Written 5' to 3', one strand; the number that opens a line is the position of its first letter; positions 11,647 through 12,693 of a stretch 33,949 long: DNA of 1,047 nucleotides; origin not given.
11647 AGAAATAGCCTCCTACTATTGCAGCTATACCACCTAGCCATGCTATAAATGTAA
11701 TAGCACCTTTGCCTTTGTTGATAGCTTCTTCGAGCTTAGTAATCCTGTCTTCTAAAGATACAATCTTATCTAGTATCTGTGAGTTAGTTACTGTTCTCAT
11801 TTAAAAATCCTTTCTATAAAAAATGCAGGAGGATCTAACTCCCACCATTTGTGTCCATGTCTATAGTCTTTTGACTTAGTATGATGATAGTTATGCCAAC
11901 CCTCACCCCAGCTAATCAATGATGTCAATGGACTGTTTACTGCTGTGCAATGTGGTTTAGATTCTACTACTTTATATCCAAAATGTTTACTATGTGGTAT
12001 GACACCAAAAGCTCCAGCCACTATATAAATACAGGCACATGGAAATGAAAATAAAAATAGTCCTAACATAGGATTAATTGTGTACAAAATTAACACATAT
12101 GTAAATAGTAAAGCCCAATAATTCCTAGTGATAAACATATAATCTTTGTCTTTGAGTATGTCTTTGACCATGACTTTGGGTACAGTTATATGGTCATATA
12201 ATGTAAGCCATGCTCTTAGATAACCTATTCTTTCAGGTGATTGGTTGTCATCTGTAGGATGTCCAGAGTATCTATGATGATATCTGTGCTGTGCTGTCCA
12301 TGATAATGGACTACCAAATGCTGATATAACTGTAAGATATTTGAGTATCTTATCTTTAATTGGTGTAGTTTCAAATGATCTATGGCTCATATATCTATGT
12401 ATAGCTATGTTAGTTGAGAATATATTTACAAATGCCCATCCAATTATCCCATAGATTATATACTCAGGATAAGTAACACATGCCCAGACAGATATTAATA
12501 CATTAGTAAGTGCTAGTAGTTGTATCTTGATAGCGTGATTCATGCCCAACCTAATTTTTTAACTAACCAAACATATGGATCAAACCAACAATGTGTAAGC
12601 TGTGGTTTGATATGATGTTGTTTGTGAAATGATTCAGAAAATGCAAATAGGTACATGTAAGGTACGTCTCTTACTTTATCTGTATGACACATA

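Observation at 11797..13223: Diverged tandem pair of compact Delta9-type membrane fatty-acid desaturases in the late operon of a ~34-kb podovirus-like phage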

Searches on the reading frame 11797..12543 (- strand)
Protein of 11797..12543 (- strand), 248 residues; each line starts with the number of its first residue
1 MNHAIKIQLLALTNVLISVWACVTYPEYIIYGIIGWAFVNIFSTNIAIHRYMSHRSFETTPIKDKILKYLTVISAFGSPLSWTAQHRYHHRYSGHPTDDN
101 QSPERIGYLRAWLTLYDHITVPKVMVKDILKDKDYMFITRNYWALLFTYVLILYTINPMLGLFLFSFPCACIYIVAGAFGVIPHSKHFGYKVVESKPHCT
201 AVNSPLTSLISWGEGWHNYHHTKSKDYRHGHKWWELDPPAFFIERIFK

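Call 3: search_protein_families(library=pfam, proteins=[window:11797-12543:-], max_evalue=1)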
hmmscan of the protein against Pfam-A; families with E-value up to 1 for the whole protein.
window:11797-12543:- (248 aa): 2 families
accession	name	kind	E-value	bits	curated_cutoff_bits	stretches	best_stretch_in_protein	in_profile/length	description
PF00487.30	FA_desaturase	-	7.9e-16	59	29.7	1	38-236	11-231/253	Fatty acid desaturase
PF06398.17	Pex24p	-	0.019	14.5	26.8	1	15-187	48-184/358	Integral peroxisomal membrane peroxin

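Call 4: search_protein_families(library=ncbifam, proteins=[window:11797-12543:-], max_evalue=1)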
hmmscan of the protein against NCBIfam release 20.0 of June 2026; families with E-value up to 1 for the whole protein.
window:11797-12543:- (248 aa): 1 family
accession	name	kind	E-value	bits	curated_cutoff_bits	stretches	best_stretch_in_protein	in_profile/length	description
NF049918.1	DesA_fam_desat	equivalog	3e-13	49.7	400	1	33-243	14-228/385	DesA family fatty acid desaturase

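Call 5: search_protein_families(library=phrogs, proteins=[window:11797-12543:-], max_evalue=0.01)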
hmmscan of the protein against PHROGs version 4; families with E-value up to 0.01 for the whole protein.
window:11797-12543:- (248 aa): 1 family
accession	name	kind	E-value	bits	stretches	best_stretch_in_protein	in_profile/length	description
phrog_35201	-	unknown function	6.4e-05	23.7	1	36-104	12-81/274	-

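Call 8: search_dna_similar(query=window:11797-12543:-, collection=phages, mode=protein, max_evalue=0.001, max_rows=40)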
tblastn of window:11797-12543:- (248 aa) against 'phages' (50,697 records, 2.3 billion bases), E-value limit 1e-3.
Records with a match: 3; places in all: 3; records where one place covers at least 80% of the query: 1.
Best place of each record, by identity: <60% 3.
By first word of the organism name: Acinetobacter 2; Pelagibacter 1.
By host as written in the record: - 2; Candidatus Pelagibacter ubique HTCC1062 1.
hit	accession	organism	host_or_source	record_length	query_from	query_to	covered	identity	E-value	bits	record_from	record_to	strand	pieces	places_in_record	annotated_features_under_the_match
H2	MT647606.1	Pelagibacter phage Mosig EXVC030M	Candidatus Pelagibacter ubique HTCC1062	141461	29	247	88%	25.8%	1e-14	79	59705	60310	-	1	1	putative FA_desaturase domain protein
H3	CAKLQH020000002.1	Acinetobacter phage MD-2021a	not known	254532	49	243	79%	28.8%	2e-9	64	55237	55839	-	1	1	Fatty acid desaturase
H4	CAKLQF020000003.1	Acinetobacter phage MD-2021a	not known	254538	49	243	79%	28.8%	2e-9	64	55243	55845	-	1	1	Fatty acid desaturase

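Call 10: find_homologous_proteins(query=window:11797-12543:-)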
Query window:11797-12543:- (248 aa): 97 proteins with E <= 0.001 among 214 candidates.
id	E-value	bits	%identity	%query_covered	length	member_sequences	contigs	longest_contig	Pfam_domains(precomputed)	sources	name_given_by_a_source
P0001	5.4e-162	556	94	100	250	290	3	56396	PF00487.31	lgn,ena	-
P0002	2.7e-145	501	84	100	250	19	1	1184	PF00487.31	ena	-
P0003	1.3e-135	469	78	100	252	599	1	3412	PF00487.31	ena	-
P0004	1.6e-134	465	80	100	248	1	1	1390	PF00487.31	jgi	-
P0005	2.4e-129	449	76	100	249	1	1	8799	PF00487.31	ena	-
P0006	3.1e-129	448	75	100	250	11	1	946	PF00487.31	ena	-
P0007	1.9e-128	446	76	100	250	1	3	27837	PF00487.31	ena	-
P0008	5.0e-128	444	75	100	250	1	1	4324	PF00487.31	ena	-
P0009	5.8e-128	444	76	100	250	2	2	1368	PF00487.31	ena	-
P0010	6.3e-128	444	75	100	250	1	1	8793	PF00487.31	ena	-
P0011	1.4e-127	443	75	100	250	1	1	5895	PF00487.31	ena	-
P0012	3.6e-127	441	73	100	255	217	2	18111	PF00487.31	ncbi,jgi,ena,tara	tara:strand:- start:96 stop:863 length:768 start_codon:yes stop_codon:yes gene_type:complete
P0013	4.2e-127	441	75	100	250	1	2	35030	PF00487.31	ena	-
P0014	4.5e-127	441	75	100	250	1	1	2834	PF00487.31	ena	-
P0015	5.6e-127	441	75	100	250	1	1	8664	PF00487.31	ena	-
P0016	6.2e-127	441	75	100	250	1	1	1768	PF00487.31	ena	-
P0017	6.3e-127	441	75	100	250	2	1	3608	PF00487.31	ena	-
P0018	9.1e-127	440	75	100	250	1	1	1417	PF00487.31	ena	-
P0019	1.2e-126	440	75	100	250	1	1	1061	PF00487.31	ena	-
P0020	1.6e-126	439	74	100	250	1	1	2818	PF00487.31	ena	-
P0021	4.0e-126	438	73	100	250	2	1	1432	PF00487.31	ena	-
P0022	1.5e-125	436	74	100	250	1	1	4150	PF00487.31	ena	-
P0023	1.8e-125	436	74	100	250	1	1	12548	PF00487.31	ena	-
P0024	2.0e-125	436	74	100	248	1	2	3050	PF00487.31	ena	-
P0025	2.0e-124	432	72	100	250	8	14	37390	PF00487.31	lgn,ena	-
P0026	2.9e-124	432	72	100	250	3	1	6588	PF00487.31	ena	-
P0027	3.9e-124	431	74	100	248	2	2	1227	PF00487.31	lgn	-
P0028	6.0e-124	431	74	100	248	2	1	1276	PF00487.31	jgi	-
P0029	1.0e-123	430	74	100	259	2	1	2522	PF00487.31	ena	-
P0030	1.4e-122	426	73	100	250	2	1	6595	PF00487.31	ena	-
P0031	1.6e-122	426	73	100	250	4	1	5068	PF00487.31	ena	-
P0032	9.4e-122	424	72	100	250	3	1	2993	PF00487.31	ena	-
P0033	2.2e-121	422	72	100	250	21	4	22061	PF00487.31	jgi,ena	jgi:stearoyl-CoA desaturase (delta-9 desaturase)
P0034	2.3e-121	422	72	100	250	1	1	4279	PF00487.31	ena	-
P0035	2.7e-120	419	70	100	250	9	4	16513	PF00487.31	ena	-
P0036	1.9e-113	396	68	100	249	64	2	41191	PF00487.31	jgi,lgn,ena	jgi:stearoyl-CoA desaturase (delta-9 desaturase)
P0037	2.1e-105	370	63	100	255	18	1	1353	PF00487.31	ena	-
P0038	7.8e-105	368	65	100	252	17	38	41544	PF00487.31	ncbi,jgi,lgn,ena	jgi:stearoyl-CoA desaturase (Delta-9 desaturase)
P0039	1.9e-93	331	59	89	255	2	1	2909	PF00487.31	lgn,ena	-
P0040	9.0e-93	329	56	99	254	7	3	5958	PF00487.31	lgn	-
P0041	2.3e-92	327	72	79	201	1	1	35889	PF00487.31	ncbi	-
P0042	4.3e-92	326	54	100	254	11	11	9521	PF00487.31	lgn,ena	-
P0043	1.1e-90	322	53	100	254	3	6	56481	PF00487.31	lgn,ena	-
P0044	1.3e-90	322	72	77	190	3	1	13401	PF00487.31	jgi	jgi:fatty-acid desaturase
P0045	1.0e-89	319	59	100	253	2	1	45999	PF00487.31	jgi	jgi:fatty-acid desaturase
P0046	7.4e-89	316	60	89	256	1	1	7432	PF00487.31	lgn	-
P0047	8.4e-89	316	53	100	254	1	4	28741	PF00487.31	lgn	-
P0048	1.5e-88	315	59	100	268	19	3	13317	PF00487.31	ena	-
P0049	6.8e-88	313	54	100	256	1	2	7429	PF00487.31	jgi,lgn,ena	jgi:stearoyl-CoA desaturase (delta-9 desaturase)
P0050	1.2e-87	312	52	100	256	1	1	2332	PF00487.31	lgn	-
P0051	6.0e-87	309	59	100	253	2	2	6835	PF00487.31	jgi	jgi:fatty-acid desaturase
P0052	6.7e-87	309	58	100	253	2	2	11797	PF00487.31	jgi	jgi:fatty-acid desaturase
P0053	7.5e-87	309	57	100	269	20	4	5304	PF00487.31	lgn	-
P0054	8.2e-87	309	57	100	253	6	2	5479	PF00487.31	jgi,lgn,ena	jgi:stearoyl-CoA desaturase (delta-9 desaturase)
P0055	1.9e-86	308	65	85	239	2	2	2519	PF00487.31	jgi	jgi:stearoyl-CoA desaturase (delta-9 desaturase)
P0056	2.3e-86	308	92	57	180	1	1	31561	PF00487.31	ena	-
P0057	4.1e-86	307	57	100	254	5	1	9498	PF00487.31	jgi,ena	jgi:stearoyl-CoA desaturase (delta-9 desaturase)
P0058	6.3e-86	306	51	100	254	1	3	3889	PF00487.31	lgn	-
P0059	1.1e-84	302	56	100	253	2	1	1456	PF00487.31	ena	-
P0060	3.1e-84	301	54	100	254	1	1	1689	PF00487.31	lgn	-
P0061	1.4e-82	295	77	65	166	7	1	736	PF00487.31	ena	-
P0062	2.1e-82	295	56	100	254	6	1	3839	PF00487.31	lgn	-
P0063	2.1e-82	295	53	100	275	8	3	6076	PF00487.31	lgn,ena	-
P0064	3.1e-82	294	60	85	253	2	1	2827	PF00487.31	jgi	jgi:fatty-acid desaturase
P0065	1.2e-81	292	55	98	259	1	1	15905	PF00487.31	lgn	-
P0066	1.4e-81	292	86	58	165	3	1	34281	PF00487.31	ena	-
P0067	7.7e-81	289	61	85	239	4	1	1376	PF00487.31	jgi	-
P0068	2.0e-80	288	78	63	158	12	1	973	PF00487.31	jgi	jgi:stearoyl-CoA desaturase (delta-9 desaturase)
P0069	1.4e-79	285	72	69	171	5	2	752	PF00487.31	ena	-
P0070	7.0e-79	283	51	100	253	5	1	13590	PF00487.31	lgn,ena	-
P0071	3.3e-78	281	51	100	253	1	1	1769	PF00487.31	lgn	-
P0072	3.6e-78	281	52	100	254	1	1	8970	PF00487.31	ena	-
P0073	1.9e-75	272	50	100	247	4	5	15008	PF00487.31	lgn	-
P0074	2.0e-75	272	50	100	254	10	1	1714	PF00487.31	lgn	-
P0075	2.7e-74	268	69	67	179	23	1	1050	PF00487.31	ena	-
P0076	1.9e-73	265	49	100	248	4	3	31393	PF00487.31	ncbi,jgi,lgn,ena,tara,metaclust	tara:strand:+ start:2876 stop:3622 length:747 start_codon:yes stop_codon:yes gene_type:complete|meta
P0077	1.5e-70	256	50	100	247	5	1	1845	PF00487.31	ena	-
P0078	2.4e-70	255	48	100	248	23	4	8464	PF00487.31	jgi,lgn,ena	-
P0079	8.7e-70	253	48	100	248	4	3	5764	PF00487.31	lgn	-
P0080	2.5e-69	252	46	100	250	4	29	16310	PF00487.31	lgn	-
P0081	5.6e-69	251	45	100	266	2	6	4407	PF00487.31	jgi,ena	-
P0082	4.7e-68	248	46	100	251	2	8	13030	PF00487.31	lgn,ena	-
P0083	1.6e-66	243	47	100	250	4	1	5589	PF00487.31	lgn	-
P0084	2.3e-66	242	73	58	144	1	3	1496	PF00487.31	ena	-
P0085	7.3e-66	240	47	100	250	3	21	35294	PF00487.31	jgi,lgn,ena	jgi:stearoyl-CoA desaturase (delta-9 desaturase)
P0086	7.7e-66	240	45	100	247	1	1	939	PF00487.31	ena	-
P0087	4.3e-65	238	75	54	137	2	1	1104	PF00487.31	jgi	-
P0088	1.7e-57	213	60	67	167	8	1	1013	PF00487.31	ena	-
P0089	2.5e-49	186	42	85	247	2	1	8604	PF00487.31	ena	-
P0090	1.4e-48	184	42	85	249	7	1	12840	PF00487.31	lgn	-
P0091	1.6e-48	183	43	83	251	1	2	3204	PF00487.31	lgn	-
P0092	5.4e-48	182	43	83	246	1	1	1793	PF00487.31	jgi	jgi:stearoyl-CoA desaturase (delta-9 desaturase)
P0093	1.5e-44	171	40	85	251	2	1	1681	PF00487.31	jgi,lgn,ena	-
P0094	3.1e-44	169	49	66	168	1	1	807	PF00487.31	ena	-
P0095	3.9e-43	166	40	89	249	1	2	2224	PF00487.31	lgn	-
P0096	3.9e-42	163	40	84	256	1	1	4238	PF00487.31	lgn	-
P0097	7.7e-18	83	30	94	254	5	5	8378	PF00487.31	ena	-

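Call 16: search_solved_structures(query=window:11797-12543:-, max_evalue=1, show_alignments=2)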
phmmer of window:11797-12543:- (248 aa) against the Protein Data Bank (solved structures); distinct sequences matched with E-value up to 1: 2.
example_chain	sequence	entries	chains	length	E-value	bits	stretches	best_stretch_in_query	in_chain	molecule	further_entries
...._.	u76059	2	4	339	2.5e-11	46.7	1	18-244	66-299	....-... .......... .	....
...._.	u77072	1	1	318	6.2e-11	45.4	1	30-244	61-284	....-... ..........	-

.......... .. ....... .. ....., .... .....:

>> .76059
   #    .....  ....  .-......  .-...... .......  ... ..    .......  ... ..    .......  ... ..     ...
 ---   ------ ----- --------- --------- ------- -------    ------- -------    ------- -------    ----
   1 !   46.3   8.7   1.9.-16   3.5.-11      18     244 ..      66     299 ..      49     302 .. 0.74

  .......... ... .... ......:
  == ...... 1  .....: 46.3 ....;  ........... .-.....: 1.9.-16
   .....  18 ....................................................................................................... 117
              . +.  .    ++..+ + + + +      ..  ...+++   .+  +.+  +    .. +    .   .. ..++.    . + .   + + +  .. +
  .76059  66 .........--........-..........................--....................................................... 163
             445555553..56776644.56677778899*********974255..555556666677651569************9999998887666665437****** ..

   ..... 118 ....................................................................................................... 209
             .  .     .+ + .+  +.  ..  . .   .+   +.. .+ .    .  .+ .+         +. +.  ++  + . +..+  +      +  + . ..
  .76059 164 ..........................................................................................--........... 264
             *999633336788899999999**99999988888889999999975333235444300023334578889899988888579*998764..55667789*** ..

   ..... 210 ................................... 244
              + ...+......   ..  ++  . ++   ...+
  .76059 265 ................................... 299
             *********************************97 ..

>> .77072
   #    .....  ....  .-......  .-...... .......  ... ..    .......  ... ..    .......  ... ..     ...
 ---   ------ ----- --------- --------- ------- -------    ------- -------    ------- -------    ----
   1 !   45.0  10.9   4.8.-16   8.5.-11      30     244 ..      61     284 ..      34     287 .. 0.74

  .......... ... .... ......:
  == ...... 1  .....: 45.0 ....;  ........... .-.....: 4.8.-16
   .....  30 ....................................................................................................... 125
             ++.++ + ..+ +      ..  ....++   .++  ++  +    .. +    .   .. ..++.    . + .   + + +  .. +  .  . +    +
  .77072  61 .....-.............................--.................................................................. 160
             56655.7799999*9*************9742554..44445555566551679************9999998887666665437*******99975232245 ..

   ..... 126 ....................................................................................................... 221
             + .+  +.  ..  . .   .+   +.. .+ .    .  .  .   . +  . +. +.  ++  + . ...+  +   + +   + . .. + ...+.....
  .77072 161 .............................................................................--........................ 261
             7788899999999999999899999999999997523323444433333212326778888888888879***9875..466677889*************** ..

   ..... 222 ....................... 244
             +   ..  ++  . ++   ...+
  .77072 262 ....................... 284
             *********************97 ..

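Call 22: find_related_loci(query=A1, collection=viral_contigs, flank=10000)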
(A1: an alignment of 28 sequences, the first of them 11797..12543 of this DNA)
Query A1 (248 aa) in viral_contigs; peptide patterns used: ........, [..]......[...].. (x = any residue, [..] = any of these).
398 stretches matched a pattern; 261 encode a relative of the query (tblastn E <= 1e-3); the best 80 are kept; 80 distinct loci.
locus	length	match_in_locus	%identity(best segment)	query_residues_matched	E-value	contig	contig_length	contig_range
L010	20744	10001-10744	97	1-248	4e-166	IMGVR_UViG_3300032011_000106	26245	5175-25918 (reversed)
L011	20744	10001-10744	97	1-248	4e-166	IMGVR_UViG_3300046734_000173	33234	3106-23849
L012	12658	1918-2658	94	1-247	8e-162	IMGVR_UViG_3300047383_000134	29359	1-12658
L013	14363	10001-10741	95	1-247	7e-163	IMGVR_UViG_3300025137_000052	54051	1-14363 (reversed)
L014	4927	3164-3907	93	1-248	4e-163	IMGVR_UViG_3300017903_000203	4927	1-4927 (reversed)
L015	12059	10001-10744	93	1-248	9e-160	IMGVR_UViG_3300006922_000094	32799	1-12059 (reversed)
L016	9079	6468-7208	92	1-247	4e-158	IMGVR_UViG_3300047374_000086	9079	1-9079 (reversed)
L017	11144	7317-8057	92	1-247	9e-158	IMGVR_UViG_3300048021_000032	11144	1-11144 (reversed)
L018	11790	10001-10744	88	1-248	4e-155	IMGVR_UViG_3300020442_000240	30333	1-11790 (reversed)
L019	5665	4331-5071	89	1-247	1e-155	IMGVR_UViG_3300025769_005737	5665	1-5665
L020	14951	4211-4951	89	1-247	6e-153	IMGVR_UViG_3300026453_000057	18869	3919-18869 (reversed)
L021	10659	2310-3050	89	1-247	6e-153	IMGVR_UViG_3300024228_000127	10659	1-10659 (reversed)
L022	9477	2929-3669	87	1-247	5e-151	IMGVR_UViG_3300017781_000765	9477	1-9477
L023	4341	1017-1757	78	1-247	4e-138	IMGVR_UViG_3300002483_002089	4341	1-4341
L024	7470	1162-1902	77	1-247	2e-135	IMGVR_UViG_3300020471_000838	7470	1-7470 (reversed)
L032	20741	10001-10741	77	1-247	2e-133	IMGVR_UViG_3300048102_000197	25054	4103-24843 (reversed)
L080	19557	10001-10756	54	1-248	8e-94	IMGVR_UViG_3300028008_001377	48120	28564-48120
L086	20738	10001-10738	49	1-247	2e-72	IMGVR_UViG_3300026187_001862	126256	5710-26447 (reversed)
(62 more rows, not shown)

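Call 33: predict_structure(alignment_id=A1)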
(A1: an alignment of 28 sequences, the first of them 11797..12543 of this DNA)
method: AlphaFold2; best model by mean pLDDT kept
length: 248 residues; sequences in the alignment: 28
mean_pLDDT: 93.7   pTM: 0.90
mean pLDDT of the five models: 93.7, 92.4, 91.8, 91.2, 91.1
residues with pLDDT >= 90: 215; 70-90: 32; 50-70: 1; < 50: 0
segments of 3 or more residues with pLDDT < 50: none
pLDDT, mean of each block of 10 residues (from residue 1): 86 97 98 97 96 96 98 94 94 91 93 92 96 97 97 97 97 93 91 91 91 88 89 87 96
secondary structure, 60 per line:
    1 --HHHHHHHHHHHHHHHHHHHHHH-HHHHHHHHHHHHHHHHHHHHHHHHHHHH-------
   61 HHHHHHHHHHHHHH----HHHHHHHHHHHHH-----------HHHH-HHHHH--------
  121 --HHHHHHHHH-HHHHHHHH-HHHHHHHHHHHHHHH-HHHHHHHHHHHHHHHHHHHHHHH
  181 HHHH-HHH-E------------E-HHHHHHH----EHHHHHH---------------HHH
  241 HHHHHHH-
elements in order: H3-24 H26-53 H61-74 H79-91 H103-106 H108-112 H123-131 H133-140 H142-156 H158-184 H205-211 H217-222 H238-247
